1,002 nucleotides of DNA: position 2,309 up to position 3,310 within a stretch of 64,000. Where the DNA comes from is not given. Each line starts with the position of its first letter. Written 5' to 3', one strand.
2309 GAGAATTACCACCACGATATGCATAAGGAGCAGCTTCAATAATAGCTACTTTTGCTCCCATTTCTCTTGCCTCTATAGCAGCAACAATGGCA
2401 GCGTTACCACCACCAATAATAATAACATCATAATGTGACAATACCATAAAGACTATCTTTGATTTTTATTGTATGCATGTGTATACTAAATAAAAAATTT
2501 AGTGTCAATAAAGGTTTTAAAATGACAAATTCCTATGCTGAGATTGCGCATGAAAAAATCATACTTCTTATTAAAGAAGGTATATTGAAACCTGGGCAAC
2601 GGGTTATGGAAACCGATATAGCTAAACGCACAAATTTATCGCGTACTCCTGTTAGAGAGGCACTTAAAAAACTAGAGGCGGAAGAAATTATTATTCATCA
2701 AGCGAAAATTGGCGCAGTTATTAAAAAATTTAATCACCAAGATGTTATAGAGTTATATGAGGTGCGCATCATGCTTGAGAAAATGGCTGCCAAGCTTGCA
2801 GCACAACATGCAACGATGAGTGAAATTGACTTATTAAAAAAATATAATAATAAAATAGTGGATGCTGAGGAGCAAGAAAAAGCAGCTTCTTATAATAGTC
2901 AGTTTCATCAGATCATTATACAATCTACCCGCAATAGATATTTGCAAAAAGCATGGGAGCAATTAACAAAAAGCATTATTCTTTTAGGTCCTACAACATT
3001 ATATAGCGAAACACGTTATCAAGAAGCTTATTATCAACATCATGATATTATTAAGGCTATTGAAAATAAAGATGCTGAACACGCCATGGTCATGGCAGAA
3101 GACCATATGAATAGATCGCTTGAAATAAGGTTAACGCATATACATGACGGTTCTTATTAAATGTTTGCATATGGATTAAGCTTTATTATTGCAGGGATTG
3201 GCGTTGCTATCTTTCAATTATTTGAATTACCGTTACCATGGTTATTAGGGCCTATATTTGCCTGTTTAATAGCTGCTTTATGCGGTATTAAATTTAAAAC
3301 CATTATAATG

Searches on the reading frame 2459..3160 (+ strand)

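Call 39: search_protein_families(library=pfam, proteins=[window:2459-3160:+], max_evalue=0.00001)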
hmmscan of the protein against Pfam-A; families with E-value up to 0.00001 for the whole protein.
window:2459-3160:+ (233 aa): 3 families
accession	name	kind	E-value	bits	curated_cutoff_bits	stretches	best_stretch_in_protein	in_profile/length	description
PF07729.17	FCD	-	3.2e-23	82.9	24.3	1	98-218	1-124/125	FCD domain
PF00392.27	GntR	-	4.4e-11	42.7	27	1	31-88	6-64/64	Bacterial regulatory proteins, gntR family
PF13412.12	HTH_24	-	3.4e-06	27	21.9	0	52-78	21-47/48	Winged helix-turn-helix DNA-binding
